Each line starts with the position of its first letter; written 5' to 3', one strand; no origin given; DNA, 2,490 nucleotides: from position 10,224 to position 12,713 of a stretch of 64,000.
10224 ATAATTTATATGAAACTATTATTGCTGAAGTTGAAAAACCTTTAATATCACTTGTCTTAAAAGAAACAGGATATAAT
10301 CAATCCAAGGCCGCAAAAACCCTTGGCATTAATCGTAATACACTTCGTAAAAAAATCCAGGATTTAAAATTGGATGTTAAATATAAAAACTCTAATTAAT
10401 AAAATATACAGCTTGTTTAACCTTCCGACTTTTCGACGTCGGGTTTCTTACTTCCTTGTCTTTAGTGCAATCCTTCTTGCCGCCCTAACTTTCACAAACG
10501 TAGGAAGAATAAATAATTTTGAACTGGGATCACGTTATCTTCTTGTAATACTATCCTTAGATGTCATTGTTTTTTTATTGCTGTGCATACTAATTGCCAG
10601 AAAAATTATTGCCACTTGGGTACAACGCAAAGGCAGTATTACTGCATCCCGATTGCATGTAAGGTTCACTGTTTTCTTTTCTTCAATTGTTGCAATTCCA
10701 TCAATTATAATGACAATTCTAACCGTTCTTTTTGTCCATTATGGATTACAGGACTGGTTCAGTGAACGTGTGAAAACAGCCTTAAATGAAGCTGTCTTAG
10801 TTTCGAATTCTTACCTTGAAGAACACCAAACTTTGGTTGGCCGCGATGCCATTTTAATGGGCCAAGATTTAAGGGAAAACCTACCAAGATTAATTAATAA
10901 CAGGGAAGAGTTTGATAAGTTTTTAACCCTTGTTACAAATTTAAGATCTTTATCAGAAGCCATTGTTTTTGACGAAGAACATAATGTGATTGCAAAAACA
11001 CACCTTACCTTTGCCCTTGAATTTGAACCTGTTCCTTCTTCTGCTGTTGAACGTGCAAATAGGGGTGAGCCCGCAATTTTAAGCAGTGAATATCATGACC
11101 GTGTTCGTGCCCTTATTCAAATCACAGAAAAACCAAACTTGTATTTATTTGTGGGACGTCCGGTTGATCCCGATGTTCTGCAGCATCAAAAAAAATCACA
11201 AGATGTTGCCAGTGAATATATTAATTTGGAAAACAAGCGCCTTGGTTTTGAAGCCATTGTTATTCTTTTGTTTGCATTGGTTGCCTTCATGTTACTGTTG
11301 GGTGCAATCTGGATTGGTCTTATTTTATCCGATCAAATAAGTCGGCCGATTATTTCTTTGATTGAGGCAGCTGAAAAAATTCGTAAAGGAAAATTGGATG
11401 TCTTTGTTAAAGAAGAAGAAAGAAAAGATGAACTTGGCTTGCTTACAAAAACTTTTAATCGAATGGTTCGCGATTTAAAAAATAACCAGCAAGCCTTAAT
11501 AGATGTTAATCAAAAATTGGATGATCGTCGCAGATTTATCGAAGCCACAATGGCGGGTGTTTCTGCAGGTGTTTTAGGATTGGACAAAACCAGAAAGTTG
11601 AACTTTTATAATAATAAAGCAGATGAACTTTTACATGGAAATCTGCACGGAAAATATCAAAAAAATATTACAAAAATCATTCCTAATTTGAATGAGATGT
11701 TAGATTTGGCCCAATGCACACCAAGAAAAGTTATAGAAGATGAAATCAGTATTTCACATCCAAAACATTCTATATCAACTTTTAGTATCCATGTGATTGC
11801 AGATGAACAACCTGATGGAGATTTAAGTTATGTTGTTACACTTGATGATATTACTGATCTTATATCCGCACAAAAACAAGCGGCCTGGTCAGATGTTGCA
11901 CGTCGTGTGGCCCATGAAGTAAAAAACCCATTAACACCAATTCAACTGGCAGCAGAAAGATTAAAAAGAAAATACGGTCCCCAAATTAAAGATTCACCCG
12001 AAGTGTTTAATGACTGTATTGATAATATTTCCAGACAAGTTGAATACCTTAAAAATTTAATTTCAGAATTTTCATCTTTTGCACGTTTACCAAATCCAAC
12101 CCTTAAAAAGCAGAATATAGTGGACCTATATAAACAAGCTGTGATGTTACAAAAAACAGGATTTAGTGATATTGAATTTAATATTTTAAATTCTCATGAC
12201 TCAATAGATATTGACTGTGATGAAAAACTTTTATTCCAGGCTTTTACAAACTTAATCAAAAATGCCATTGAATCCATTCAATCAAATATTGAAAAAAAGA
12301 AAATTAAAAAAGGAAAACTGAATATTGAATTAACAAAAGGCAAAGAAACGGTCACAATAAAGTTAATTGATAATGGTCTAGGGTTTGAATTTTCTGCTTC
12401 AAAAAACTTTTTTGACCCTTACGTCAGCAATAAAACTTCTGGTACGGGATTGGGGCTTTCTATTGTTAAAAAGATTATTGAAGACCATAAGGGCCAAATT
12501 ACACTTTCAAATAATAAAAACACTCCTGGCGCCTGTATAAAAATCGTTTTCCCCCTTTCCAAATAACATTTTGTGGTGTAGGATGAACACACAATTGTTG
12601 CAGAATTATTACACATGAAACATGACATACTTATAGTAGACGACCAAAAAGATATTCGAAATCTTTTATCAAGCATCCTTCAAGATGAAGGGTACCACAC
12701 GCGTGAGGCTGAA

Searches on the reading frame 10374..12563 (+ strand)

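Call 13: search_protein_families(library=pfam, max_evalue=0.001, proteins=[window:10374-12563:+])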
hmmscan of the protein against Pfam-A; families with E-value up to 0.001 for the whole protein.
seq(730 aa): 5 families
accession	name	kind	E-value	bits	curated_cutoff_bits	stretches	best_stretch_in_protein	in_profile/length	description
PF19312.4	NtrY_N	-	5.2e-37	128.2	23.2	1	47-288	29-273/291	NtrY N-terminal region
PF02518.31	HATPase_c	-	1.1e-17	65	26.4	1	616-729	2-110/111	Histidine kinase-, DNA gyrase B-, and HSP90-like ATPase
PF00512.31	HisKA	-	1.4e-11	44.7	26.9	1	506-573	3-64/66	His Kinase A (phospho-acceptor) domain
PF00672.30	HAMP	-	7.9e-10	39.4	25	1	319-369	3-52/53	HAMP domain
PF14501.12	HATPase_c_5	-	8.5e-06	26.1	22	1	620-716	6-93/102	GHKL domain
